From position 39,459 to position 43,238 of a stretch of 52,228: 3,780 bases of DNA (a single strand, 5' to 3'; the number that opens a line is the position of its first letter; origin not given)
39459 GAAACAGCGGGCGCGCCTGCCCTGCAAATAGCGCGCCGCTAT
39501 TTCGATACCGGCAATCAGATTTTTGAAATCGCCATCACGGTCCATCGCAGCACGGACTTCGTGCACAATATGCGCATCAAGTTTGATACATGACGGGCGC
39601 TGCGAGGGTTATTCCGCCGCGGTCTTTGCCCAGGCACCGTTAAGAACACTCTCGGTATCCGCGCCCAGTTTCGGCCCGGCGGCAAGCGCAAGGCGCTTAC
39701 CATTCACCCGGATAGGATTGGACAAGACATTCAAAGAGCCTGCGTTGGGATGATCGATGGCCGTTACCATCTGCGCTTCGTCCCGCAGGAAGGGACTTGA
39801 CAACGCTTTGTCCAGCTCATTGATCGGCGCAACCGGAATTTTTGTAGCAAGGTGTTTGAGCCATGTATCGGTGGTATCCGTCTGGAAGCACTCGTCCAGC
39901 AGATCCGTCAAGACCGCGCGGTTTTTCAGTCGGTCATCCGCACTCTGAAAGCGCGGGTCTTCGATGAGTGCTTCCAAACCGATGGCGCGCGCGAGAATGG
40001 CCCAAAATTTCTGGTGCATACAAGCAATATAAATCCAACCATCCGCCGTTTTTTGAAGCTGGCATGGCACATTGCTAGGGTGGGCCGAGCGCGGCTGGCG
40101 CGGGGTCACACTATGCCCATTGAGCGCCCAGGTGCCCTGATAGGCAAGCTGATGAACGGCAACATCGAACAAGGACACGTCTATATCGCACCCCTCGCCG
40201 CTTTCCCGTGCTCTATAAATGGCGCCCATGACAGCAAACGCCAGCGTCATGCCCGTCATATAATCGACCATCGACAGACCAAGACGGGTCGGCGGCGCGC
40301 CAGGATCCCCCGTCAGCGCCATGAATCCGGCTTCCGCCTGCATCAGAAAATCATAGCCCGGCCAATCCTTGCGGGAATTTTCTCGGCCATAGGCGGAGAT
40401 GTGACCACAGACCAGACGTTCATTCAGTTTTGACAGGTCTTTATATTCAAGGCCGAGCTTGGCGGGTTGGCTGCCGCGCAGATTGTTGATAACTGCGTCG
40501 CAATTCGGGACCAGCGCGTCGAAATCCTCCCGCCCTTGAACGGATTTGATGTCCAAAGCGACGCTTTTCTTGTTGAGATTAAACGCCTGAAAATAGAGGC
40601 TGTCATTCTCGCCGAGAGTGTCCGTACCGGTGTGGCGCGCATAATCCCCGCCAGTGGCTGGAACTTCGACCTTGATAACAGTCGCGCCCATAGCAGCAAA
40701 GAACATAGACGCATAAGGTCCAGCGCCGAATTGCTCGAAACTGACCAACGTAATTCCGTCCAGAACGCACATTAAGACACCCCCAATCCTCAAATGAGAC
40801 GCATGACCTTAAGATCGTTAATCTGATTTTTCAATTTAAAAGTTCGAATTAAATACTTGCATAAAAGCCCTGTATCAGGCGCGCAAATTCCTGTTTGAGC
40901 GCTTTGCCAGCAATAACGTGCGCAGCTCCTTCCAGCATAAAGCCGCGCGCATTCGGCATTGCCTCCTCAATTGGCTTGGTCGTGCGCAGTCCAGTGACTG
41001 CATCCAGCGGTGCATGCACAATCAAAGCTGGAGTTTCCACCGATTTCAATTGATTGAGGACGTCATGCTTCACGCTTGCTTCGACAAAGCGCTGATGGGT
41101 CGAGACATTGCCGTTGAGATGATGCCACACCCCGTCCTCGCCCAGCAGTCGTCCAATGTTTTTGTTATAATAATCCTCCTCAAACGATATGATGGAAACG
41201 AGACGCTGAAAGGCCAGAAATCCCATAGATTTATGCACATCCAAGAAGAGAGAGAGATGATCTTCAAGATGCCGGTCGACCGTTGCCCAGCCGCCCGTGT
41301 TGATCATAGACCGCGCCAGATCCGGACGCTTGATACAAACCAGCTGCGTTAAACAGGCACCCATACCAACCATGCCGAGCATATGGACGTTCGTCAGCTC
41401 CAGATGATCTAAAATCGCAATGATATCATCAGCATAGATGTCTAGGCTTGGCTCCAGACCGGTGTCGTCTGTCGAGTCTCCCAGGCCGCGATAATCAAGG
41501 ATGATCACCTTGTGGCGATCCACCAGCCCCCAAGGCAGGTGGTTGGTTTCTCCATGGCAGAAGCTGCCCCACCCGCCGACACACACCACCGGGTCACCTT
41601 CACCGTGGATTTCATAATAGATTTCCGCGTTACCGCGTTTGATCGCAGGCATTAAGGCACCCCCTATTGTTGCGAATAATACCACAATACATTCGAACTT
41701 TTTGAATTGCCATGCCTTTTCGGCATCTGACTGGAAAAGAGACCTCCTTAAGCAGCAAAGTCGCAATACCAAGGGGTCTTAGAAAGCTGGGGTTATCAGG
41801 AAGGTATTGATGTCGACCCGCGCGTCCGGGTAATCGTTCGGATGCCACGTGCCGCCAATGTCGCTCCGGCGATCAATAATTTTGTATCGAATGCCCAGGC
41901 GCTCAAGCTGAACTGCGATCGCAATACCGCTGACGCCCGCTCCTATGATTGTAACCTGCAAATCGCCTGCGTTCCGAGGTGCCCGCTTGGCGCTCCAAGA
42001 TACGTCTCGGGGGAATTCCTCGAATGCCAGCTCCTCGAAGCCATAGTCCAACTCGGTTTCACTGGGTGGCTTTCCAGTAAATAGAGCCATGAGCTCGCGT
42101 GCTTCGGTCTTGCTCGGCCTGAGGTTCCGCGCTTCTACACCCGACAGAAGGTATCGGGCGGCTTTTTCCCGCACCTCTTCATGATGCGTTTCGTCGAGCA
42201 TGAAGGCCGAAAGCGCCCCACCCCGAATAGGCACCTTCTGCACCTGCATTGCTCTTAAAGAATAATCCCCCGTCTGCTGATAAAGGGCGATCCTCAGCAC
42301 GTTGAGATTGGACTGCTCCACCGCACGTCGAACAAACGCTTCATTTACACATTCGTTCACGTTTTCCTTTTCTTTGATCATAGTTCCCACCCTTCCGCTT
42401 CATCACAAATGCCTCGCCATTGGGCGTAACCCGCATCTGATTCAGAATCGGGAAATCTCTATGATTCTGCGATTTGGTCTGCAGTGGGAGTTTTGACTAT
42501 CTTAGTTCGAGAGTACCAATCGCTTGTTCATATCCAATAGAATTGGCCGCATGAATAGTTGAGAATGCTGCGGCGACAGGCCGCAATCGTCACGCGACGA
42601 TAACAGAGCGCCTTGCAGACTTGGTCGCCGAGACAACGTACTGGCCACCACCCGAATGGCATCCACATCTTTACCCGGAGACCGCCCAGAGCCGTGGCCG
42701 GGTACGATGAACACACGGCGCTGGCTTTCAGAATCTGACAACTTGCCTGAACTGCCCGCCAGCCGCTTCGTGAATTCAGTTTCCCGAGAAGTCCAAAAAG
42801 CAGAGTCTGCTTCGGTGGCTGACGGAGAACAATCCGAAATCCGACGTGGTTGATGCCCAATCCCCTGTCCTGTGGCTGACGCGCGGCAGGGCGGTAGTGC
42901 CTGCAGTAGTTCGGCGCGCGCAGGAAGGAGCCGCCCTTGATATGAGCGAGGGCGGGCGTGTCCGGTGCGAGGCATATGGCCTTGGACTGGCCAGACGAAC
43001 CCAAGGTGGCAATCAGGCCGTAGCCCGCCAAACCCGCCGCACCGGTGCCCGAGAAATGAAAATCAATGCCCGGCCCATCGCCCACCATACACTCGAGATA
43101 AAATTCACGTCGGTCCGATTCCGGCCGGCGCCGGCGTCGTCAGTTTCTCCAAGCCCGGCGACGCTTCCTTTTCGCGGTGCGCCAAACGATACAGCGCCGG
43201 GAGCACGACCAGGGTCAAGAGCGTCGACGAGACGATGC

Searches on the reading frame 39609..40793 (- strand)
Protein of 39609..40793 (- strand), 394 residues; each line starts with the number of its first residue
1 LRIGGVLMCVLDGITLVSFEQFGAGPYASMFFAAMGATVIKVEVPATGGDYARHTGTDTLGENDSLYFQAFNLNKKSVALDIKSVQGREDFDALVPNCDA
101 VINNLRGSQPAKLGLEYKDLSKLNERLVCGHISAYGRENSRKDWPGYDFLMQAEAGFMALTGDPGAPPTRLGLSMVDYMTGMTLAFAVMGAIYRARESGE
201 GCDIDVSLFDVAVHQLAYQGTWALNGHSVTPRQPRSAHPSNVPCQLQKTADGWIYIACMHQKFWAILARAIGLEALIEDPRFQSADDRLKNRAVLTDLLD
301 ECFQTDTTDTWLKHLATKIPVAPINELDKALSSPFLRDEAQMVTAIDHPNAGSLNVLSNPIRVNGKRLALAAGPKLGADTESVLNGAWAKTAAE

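Call 6: search_protein_families(library=pfam, proteins=[window:39609-40793:-])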
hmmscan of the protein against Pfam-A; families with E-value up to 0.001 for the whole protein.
window:39609-40793:- (394 aa): 1 family
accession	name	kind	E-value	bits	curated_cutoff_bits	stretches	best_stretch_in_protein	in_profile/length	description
PF02515.22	CoA_transf_3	-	3.1e-106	356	23.3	1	11-380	1-366/366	CoA-transferase family III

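Call 24: search_solved_structures(query=window:39609-40793:-, max_evalue=1e-20)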
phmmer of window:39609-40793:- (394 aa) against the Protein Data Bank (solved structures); distinct sequences matched with E-value up to 1e-20: 26.
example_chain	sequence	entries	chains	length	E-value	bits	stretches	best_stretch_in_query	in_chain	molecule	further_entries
10uh_A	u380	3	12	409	1e-59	205.8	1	11-385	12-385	Formyl-coenzyme a transferase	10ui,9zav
4hl6_A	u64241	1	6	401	1.5e-51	178.9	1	12-365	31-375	Uncharacterized protein YfdE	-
4ed9_A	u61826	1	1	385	2.5e-51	178.2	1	9-343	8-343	CAIB/BAIF family protein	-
9br6_A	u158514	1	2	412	1e-48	169.5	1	11-384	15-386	Succinate--hydroxymethylglutarate CoA-transferase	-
9br7_A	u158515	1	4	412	1.2e-48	169.3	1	11-384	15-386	Succinate--hydroxymethylglutarate CoA-transferase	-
5yit_A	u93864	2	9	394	9.3e-36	126.9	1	11-371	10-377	CoA transferase III | Uncharacterized protein Rv3272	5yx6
9fn0_B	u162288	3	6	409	1.2e-35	126.5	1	10-387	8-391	Subunit of Benzylsuccinate CoA-transferase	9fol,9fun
5yiy_A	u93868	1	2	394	1.2e-34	123.2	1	11-371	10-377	CoA transferase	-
1pt5_A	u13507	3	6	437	8.7e-30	107.2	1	4-213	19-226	Hypothetical protein yfdW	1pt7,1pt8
2vjo_A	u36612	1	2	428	1.9e-29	106.1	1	11-214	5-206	FORMYL-COENZYME A TRANSFERASE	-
1p5h_A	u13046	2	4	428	2e-29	106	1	11-214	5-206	Formyl-coenzyme A transferase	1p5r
2vjq_A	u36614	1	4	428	2.8e-29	105.6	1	11-214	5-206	FORMYL-COENZYME A TRANSFERASE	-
2vjn_A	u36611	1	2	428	3.6e-29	105.2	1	11-214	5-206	FORMYL-COENZYME A TRANSFERASE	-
2vjk_A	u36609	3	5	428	3.7e-29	105.2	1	11-214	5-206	FORMYL-COENZYME A TRANSFERASE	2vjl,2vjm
2vjp_A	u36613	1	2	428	3.8e-29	105.1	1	11-214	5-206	FORMYL-COENZYME A TRANSFERASE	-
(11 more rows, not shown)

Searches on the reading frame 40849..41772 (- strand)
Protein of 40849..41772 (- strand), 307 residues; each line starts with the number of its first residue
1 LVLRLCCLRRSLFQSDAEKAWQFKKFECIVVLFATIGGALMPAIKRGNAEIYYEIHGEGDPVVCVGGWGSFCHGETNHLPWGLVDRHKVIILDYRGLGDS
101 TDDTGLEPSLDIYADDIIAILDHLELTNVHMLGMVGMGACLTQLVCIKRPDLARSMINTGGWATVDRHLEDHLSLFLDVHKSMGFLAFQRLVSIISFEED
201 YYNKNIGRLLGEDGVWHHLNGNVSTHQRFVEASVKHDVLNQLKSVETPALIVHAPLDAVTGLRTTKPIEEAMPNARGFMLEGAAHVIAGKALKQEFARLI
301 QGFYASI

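Call 6: search_protein_families(library=pfam, proteins=[window:40849-41772:-])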
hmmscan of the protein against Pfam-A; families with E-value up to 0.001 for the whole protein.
window:40849-41772:- (307 aa): 3 families
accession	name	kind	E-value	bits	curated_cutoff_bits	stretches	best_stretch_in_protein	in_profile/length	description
PF12146.15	Hydrolase_4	-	4.5e-09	36.4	27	1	88-285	33-232/239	Serine aminopeptidase, S33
PF00561.26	Abhydrolase_1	-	5.6e-09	36.5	25.8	1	61-286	2-239/245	alpha/beta hydrolase fold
PF12697.13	Abhydrolase_6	-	0.00023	22.3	26.3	1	62-286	1-205/217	Alpha/beta hydrolase family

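Call 50: search_solved_structures(query=window:40849-41652:-, max_evalue=0.00001)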
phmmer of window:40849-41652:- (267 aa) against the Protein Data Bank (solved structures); distinct sequences matched with E-value up to 0.00001: 32.
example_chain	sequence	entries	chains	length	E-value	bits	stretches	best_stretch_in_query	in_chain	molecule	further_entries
3fob_A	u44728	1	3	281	1.5e-13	54.2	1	9-253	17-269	Bromoperoxidase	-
6eb3_A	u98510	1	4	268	4.5e-13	52.6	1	9-265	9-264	Est1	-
8v16_C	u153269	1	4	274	4.8e-13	52.5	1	9-265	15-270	Esterase 1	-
1a7u_A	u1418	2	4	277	1.3e-11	47.8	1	9-97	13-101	CHLOROPEROXIDASE T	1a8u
1bro_A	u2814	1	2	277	1.3e-11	47.8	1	9-97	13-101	BROMOPEROXIDASE A2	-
1brt_A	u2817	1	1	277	1.9e-11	47.3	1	9-94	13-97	BROMOPEROXIDASE A2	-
11tt_A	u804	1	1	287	6.9e-11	45.4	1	43-247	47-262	alpha/beta-hydrolase macrolide esterase EstT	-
4iq4_A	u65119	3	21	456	1.1e-10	44.8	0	9-97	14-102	Non-haem bromoperoxidase BPO-A2, Matrix protein 1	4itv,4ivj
3vdx_A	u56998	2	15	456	2e-10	43.9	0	9-97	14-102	Designed 16nm tetrahedral protein cage containing Non-haem bromoperoxidase BPO-A2 and Matr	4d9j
4qes_A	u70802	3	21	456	2.8e-10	43.5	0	9-97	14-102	Non-haem bromoperoxidase BPO-A2, Matrix protein 1 chimera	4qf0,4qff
8qzu_A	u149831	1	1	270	5.5e-10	42.5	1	3-238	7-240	Carboxylesterase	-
5egn_A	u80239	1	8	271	5.6e-10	42.5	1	1-102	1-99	Esterase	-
1a8s_A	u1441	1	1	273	6.9e-10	42.2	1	6-97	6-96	CHLOROPEROXIDASE F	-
1hkh_A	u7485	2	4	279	2.5e-09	40.3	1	9-247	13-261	GAMMA LACTAMASE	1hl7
1a8q_A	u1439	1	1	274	1e-08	38.3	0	6-95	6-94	BROMOPEROXIDASE A1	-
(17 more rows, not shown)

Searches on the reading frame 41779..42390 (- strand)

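Call 6: search_protein_families(library=pfam, proteins=[window:41779-42390:-])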
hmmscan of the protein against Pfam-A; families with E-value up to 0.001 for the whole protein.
window:41779-42390:- (203 aa): 4 families
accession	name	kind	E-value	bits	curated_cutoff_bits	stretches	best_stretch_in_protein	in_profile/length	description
PF13450.12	NAD_binding_8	-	2.1e-09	38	21.9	1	148-195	1-48/68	NAD(P)-binding Rossmann-like domain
PF01266.30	DAO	-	1.1e-05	25.5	27.9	1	146-181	2-38/353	FAD dependent oxidoreductase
PF01494.25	FAD_binding_3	-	0.00033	20.4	22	1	144-177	2-35/349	FAD binding domain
PF13738.12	Pyr_redox_3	-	0.00072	19.3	30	0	148-182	2-36/305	Pyridine nucleotide-disulphide oxidoreductase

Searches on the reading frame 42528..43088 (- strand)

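Call 6: search_protein_families(library=pfam, proteins=[window:42528-43088:-])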
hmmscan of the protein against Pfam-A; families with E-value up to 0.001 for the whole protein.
window:42528-43088:- (186 aa): 1 family
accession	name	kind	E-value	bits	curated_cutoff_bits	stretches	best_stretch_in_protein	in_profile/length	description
PF03781.23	FGE-sulfatase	-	0.00033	20.8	23.3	1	48-87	215-254/255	Sulfatase-modifying factor enzyme 1-like domain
